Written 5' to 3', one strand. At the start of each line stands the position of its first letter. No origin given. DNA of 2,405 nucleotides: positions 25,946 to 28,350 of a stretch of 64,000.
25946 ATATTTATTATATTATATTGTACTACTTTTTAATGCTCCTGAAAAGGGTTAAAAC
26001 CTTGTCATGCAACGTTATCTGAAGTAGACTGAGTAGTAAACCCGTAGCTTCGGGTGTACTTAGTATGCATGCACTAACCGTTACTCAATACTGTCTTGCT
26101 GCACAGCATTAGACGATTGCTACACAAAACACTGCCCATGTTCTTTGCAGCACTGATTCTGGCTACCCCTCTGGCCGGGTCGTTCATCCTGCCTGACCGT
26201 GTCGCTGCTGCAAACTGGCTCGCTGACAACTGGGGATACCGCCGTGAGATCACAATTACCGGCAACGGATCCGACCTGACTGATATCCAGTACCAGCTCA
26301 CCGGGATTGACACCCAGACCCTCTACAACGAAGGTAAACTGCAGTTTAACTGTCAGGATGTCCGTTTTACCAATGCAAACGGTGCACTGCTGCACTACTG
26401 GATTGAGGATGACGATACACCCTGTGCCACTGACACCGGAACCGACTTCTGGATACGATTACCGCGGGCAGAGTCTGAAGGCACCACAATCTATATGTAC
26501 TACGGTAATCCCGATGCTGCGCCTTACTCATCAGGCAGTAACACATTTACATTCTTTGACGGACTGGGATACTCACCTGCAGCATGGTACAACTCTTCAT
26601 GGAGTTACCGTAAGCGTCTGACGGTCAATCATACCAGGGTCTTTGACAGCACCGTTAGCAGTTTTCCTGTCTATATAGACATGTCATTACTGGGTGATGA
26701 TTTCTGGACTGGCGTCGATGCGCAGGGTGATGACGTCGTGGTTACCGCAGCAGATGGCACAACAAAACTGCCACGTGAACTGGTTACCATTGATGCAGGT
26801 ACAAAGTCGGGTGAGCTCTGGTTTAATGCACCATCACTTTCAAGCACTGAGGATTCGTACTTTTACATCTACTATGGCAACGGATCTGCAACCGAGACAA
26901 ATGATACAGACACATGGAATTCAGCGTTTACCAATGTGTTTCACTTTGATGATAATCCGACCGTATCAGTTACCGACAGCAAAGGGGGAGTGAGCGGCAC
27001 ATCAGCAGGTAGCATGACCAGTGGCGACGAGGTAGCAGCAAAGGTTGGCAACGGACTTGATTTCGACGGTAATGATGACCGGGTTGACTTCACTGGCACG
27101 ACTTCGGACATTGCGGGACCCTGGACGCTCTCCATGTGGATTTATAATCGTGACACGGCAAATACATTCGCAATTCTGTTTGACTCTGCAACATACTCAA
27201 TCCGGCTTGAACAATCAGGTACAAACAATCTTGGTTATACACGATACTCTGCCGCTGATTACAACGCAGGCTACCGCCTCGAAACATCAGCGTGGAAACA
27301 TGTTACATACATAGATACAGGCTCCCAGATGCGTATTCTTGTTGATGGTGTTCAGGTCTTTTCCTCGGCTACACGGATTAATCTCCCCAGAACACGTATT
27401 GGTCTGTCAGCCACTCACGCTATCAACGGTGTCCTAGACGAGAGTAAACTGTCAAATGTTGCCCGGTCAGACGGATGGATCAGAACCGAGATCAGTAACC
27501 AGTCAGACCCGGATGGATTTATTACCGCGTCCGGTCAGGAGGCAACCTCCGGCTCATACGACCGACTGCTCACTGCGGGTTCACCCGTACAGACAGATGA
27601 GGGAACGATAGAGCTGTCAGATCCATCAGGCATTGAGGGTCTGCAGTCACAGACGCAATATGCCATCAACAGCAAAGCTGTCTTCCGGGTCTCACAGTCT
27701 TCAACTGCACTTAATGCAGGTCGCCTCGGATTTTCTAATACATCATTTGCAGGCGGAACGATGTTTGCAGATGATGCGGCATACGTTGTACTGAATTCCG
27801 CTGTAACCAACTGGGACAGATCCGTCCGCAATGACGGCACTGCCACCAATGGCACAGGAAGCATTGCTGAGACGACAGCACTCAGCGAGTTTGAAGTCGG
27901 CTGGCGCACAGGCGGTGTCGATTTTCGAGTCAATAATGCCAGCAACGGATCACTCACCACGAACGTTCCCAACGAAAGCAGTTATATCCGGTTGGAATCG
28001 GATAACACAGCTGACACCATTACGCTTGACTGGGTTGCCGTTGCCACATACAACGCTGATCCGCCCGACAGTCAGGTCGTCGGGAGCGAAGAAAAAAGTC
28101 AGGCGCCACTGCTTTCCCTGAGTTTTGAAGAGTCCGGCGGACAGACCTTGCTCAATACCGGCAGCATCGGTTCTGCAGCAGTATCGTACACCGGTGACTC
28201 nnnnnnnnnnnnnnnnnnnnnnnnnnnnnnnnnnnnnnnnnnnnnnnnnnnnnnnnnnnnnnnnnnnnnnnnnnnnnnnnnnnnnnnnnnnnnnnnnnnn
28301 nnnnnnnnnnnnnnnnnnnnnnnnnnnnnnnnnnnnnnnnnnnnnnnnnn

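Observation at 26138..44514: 18.4-kb tandem array of three giant paralogous DUF2341-like + multi-LamG secreted proteins, translationally coupled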

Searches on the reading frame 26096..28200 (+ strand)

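Call 27: find_related_loci(query=window:26096-28200:+, collection=genome_contigs, flank=10000)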
Query window:26096-28200:+ (701 aa) in genome_contigs; peptide patterns used: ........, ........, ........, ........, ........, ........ (x = any residue, [..] = any of these).
109 stretches matched a pattern; 63 encode a relative of the query (tblastn E <= 1e-3); 63 distinct loci.
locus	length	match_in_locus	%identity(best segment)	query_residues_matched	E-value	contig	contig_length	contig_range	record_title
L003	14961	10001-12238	29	3-574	4e-34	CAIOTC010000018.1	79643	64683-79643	uncultured bacterium isolate AlinenLipids_bin-2248 genome assembly, contig: bin-2248:18/24, whole genome shotgun sequenc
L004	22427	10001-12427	29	44-505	5e-30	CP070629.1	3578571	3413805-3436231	MAG: Thermoplasmata archaeon isolate bin983 chromosome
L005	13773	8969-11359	29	5-482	4e-29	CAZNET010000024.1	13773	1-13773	MAG TPA_asm: uncultured Pirellulales bacterium isolate SRP141376_co2_404 genome assembly, contig: NODE_8729_length_13773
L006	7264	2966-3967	26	160-483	6e-28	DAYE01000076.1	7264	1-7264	MAG TPA_asm: Euryarchaeota archaeon UBA33 UBA33_contig_35331, whole genome shotgun sequence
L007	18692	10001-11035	28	40-488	4e-28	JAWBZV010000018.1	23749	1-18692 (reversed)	MAG: Candidatus Bathyarchaeia archaeon isolate JZ-1_201901_bins_74 JZ-1_201901_bins_74_scaffold_18, whole genome shotgun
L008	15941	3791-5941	29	30-488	7e-27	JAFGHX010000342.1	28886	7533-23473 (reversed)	MAG: Kiritimatiellae bacterium isolate Zod_Metabat.16 k87_10308589, whole genome shotgun sequence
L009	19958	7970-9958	26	39-497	1e-25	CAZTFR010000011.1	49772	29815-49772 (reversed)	MAG TPA_asm: uncultured Thermoplasmatales archaeon isolate SRP141376_co1_12 genome assembly, contig: NODE_1738_length_49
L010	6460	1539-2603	26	38-482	4e-25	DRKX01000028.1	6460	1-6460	MAG TPA_asm: Nitrospirae bacterium isolate HyVt-450 HyVt-450_k145_1318997, whole genome shotgun sequence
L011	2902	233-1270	27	169-501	4e-25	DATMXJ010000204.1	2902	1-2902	MAG TPA_asm: Thermoplasmatota archaeon isolate SMAG_U13117 k141_71444, whole genome shotgun sequence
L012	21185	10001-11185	26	150-514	8e-24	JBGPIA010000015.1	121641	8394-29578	MAG: Candidatus Krumholzibacteriia bacterium isolate OBJ_0618_7090110_345 k141_3329184_length_121641_cov_26.0565, whole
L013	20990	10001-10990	26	46-483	6e-21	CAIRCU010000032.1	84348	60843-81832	MAG: Euryarchaeota archaeon isolate AlinenSediments_bin-5223 genome assembly, contig: bin-5223:32/57, whole genome shotg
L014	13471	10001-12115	43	36-155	1e-20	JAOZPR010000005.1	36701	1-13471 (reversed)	MAG: Candidatus Aenigmatarchaeota archaeon isolate GMC4.metabat2.263 GMC4_651_length_36701_cov_11.473340, whole genome s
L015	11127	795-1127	44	46-157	1e-20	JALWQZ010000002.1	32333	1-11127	MAG: Candidatus Micrarchaeota archaeon isolate M2_metabat1_scaf2bin.114 M2_NODE_1044_length_32333_cov_3.047476, whole ge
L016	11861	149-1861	44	10-155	2e-20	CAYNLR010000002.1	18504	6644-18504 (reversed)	MAG TPA_asm: Candidatus Woesearchaeota archaeon isolate binchicken_co256_176 genome assembly, contig: NODE_6389_length_1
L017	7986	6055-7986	26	38-646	3e-20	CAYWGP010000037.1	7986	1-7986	MAG TPA_asm: uncultured Bacteroides sp. isolate binchicken_co231_94 genome assembly, contig: k141_5215830, whole genome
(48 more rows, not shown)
